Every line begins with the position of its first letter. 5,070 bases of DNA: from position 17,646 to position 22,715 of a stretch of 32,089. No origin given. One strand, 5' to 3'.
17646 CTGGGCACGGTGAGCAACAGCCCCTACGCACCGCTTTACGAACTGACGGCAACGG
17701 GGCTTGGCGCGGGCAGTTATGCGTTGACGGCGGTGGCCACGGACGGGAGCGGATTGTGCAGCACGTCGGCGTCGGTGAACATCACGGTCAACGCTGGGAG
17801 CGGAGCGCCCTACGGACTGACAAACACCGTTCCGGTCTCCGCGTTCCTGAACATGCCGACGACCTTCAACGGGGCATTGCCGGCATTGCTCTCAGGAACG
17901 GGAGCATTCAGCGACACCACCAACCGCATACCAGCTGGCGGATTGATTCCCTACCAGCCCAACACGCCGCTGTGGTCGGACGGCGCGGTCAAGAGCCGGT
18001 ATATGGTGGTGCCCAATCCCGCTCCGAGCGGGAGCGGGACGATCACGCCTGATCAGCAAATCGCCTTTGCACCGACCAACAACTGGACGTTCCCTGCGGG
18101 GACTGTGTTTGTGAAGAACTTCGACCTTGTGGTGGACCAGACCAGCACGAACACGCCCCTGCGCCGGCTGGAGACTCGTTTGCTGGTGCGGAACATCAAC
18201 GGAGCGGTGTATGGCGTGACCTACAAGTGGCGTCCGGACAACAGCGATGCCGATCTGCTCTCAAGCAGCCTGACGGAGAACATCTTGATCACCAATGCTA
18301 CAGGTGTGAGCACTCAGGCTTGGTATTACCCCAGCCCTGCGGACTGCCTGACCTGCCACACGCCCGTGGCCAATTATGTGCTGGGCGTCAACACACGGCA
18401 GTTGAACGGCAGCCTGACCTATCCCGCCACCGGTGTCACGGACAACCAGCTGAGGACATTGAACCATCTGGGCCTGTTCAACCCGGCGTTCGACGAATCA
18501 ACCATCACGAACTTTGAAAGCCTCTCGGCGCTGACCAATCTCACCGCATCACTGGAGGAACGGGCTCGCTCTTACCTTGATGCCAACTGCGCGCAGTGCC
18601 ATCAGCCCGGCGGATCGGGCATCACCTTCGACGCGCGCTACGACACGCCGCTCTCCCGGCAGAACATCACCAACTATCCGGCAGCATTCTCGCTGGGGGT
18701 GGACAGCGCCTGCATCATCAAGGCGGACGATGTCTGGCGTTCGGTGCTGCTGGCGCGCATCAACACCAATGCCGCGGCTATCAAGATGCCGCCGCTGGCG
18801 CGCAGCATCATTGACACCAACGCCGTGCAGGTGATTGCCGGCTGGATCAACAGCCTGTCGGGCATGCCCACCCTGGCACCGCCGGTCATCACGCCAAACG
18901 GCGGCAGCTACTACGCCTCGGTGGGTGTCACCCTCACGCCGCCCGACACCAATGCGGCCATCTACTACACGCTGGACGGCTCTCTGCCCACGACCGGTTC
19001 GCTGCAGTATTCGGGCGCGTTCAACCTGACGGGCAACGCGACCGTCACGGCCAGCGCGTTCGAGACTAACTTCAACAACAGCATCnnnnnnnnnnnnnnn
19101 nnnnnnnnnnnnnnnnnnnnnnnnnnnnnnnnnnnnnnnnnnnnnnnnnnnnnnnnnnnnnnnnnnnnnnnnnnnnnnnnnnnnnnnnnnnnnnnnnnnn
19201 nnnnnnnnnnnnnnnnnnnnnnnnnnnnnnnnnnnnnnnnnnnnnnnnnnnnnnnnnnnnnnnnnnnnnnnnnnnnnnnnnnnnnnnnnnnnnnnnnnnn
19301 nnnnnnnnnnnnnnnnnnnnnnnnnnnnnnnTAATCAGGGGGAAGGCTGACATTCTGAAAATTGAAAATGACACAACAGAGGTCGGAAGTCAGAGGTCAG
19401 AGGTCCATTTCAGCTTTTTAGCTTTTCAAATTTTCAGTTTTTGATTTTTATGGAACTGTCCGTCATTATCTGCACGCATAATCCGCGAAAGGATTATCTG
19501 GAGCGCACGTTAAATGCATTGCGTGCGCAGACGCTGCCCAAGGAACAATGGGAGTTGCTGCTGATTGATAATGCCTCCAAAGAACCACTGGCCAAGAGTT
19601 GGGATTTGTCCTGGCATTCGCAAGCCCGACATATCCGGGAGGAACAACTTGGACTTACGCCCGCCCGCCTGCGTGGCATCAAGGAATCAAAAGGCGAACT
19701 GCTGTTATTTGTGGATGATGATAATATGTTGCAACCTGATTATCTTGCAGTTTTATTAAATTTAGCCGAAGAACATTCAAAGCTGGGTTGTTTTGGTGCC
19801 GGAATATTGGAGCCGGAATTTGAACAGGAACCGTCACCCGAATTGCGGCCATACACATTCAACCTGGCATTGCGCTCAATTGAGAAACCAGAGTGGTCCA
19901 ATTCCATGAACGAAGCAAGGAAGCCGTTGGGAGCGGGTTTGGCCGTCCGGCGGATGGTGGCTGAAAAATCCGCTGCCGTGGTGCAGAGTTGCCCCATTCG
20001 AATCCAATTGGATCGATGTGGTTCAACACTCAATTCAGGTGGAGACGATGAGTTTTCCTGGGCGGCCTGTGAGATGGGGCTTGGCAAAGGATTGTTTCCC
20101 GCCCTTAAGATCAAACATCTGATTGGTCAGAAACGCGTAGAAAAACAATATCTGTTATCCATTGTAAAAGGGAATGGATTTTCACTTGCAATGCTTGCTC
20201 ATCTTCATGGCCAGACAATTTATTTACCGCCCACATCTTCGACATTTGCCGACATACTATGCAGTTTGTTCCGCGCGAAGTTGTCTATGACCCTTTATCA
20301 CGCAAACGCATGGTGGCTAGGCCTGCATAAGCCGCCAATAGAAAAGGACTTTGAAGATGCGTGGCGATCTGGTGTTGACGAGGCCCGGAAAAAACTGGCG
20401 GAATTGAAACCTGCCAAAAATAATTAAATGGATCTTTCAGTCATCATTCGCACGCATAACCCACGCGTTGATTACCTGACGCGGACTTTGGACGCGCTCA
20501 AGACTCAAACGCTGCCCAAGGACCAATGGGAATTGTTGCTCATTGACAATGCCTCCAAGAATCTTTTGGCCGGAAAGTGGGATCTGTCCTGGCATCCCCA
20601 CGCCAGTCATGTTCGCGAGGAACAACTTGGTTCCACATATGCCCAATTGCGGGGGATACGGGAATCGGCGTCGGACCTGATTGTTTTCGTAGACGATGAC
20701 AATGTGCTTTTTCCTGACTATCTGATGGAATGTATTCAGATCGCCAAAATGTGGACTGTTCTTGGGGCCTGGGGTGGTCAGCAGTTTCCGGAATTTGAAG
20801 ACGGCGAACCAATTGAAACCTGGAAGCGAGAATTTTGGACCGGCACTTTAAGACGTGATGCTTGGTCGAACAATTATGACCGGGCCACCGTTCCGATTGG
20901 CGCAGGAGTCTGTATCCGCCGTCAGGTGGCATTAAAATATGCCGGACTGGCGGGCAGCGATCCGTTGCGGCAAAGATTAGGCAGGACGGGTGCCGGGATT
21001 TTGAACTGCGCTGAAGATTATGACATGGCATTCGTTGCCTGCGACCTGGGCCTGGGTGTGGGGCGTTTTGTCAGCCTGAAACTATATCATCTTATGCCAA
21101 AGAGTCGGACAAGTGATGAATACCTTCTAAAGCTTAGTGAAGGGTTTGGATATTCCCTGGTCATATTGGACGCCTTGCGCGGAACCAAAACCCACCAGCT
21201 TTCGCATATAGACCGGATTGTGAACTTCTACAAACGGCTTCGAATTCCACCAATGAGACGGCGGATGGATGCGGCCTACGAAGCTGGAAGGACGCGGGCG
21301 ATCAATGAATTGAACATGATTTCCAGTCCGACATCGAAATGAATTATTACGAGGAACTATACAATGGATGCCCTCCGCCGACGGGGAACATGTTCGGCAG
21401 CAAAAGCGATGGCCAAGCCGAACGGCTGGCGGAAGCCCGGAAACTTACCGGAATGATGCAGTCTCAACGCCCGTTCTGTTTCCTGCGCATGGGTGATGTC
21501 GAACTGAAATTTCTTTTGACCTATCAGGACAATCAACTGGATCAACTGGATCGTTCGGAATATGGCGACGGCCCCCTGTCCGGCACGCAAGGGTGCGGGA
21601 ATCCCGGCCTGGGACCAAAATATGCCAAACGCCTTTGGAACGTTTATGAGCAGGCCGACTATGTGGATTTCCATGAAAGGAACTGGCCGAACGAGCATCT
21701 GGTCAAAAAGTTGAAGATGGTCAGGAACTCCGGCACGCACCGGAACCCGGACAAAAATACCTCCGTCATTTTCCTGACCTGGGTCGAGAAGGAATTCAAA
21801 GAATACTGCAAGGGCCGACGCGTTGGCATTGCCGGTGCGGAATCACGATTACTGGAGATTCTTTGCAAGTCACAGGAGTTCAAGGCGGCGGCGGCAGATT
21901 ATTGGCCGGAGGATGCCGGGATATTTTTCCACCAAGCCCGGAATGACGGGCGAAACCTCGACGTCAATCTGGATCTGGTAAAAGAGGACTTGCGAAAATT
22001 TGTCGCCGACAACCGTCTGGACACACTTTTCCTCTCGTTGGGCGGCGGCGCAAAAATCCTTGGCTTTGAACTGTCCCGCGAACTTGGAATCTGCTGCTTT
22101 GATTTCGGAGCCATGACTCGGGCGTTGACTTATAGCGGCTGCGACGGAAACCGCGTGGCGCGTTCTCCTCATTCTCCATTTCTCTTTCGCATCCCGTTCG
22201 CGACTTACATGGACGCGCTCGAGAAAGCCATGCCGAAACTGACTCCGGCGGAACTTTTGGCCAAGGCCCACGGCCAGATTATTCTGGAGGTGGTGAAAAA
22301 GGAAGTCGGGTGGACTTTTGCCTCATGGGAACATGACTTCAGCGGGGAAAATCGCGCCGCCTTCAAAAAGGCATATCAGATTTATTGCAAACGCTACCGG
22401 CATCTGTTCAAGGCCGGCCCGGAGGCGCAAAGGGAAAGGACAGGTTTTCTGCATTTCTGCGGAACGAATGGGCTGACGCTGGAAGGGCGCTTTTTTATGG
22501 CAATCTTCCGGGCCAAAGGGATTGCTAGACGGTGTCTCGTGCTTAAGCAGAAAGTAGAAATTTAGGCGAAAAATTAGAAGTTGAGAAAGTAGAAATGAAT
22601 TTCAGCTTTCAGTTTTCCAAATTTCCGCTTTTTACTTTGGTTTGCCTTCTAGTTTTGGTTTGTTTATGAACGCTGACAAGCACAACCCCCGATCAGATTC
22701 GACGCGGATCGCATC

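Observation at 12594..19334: Giant chimeric surface protein embedded in the middle of a glycan-assembly locus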

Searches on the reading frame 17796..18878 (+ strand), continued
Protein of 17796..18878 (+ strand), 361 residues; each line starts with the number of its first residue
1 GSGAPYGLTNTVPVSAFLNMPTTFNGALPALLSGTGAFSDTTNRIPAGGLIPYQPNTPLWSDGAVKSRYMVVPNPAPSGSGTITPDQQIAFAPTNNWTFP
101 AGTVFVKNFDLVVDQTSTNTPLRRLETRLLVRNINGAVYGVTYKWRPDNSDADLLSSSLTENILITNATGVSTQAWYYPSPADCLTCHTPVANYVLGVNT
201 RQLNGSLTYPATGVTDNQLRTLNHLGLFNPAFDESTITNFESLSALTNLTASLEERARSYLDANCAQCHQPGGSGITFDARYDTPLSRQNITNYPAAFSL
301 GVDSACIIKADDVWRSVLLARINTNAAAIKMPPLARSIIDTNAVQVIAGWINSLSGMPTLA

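Call 90: search_protein_families(library=pfam, proteins=[L095:4613-11083:+, L096:5643-6884:+, L095:11103-12434:+], max_evalue=0.001)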
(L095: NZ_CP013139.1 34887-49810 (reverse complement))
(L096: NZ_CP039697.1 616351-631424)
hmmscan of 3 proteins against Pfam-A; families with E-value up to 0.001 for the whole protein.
L095:4613-11083:+ (2157 aa): 14 families
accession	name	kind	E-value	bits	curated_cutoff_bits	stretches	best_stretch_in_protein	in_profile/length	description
PF16738.10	CBM26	-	7.8e-47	157.7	28.1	3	198-266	1-68/70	Starch-binding module 26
PF07995.17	GSDH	-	1.3e-40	140.1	25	1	428-741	15-287/332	Glucose / Sorbosone dehydrogenase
PF07627.16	PSCyt3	-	1.9e-31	108.7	27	1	1953-2048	1-97/98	Protein of unknown function (DUF1588)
PF07631.16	PSD4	-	3e-30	105.8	23.3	1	1803-1923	1-128/128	Protein of unknown function (DUF1592)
PF18911.6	PKD_4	-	1.4e-16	60.7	27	1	106-185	1-85/85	PKD domain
PF22352.2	K319L-like_PKD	-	1.7e-09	38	27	1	113-185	1-84/84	K319L-like, PKD domain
PF00034.26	Cytochrom_C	-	5.1e-09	37.8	21.3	1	1568-1615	3-50/90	Cytochrome c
PF07637.16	PSD5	-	3e-08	34.3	34.2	1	1743-1791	5-62/62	Protein of unknown function (DUF1595)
PF07626.16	PSD3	-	1.1e-07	32.6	23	1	1663-1726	1-62/65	Protein of unknown function (DUF1587)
PF13442.11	Cytochrome_CBB3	-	2e-07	31.7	27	0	1568-1628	5-61/68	Cytochrome C oxidase, cbb3-type, subunit III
PF00801.26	PKD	-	2e-06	28.1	23.5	1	122-182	14-78/80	PKD domain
PF07624.16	PSD2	-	1.1e-05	25.5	25.8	1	2084-2135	5-57/74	Protein of unknown function (DUF1585)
PF02368.24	Big_2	-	3.4e-05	24.2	22.8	1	1300-1369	12-77/79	Bacterial Ig-like domain (group 2)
PF16403.11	Bact_surface_Ig-like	-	0.0007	20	27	0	112-185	4-71/71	Bacterial surface protein, Ig-like domain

L096:5643-6884:+ (414 aa): 2 families
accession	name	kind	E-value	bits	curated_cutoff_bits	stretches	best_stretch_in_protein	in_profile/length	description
PF13229.12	Beta_helix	-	1.2e-18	67.7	25.9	1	131-305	2-149/158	Right handed beta helix region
PF05048.19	NosD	-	2.2e-12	47.3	23.6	1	114-293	24-172/212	Periplasmic copper-binding protein (NosD)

L095:11103-12434:+ (444 aa): 1 family
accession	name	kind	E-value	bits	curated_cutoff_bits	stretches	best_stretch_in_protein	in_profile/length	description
PF07586.16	HXXSHH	-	5e-24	85.9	30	1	45-355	1-306/307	Protein of unknown function (DUF1552)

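Call 91: search_protein_families(library=ncbifam, proteins=[L095:4613-11083:+], max_evalue=0.01)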
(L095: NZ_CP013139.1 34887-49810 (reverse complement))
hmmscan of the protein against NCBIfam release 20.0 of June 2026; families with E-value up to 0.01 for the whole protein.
L095:4613-11083:+ (2157 aa): 2 families
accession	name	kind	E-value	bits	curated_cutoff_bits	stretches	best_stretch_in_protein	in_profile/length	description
TIGR03806.1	chp_HNE_0200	subfamily_domain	4e-45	154.4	313.3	1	798-1097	2-312/314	SO2930 family diheme c-type cytochrome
TIGR03606.1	non_repeat_PQQ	subfamily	2.4e-24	86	434.55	1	423-673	38-273/454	glucose/sorbosone family PQQ-dependent dehydrogenase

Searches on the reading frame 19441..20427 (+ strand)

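Call 8: search_protein_families(library=pfam, proteins=[window:19441-20427:+], max_evalue=0.001)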
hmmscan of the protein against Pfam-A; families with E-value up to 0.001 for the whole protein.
window:19441-20427:+ (328 aa): 3 families
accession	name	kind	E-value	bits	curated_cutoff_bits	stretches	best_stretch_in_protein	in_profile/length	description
PF00535.33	Glycos_transf_2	-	5e-20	72.5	23.3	1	7-120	1-114/168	Glycosyl transferase family 2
PF13641.12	Glyco_tranf_2_3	-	7.2e-09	36.4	27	1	6-189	3-176/230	Glycosyltransferase like family 2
PF10111.15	Glyco_tranf_2_2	-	3.5e-08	33.7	27.3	1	7-110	1-107/276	Glycosyltransferase like family 2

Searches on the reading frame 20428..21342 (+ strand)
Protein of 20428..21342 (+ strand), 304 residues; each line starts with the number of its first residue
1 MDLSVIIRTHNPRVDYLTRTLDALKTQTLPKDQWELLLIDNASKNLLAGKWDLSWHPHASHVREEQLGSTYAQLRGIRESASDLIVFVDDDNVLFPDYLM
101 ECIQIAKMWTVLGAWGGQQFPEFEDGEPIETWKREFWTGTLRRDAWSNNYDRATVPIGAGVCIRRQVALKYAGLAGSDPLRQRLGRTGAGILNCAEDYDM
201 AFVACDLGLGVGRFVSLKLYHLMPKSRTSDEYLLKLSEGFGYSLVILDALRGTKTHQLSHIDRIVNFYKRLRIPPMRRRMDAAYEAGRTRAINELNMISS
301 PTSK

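Call 8: search_protein_families(library=pfam, proteins=[window:20428-21342:+], max_evalue=0.001)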
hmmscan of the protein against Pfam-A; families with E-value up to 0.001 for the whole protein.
window:20428-21342:+ (304 aa): 3 families
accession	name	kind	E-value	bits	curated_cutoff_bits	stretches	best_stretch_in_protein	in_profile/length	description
PF00535.33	Glycos_transf_2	-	5.9e-13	49.5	23.3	1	4-155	1-151/168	Glycosyl transferase family 2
PF13641.12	Glyco_tranf_2_3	-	6.4e-08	33.3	27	1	60-210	61-200/230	Glycosyltransferase like family 2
PF13632.12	Glyco_trans_2_3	-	1.3e-07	32.1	27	1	85-216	2-117/198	Glycosyl transferase family group 2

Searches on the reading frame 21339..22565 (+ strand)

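Call 8: search_protein_families(library=pfam, proteins=[window:21339-22565:+], max_evalue=0.001)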
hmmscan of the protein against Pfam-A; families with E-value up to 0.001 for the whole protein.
window:21339-22565:+ (408 aa): 1 family
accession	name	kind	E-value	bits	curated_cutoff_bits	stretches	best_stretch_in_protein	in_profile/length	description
PF22882.2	GT-D-like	-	7.5e-06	25.9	27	0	34-178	8-145/210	GT-D fold-like domain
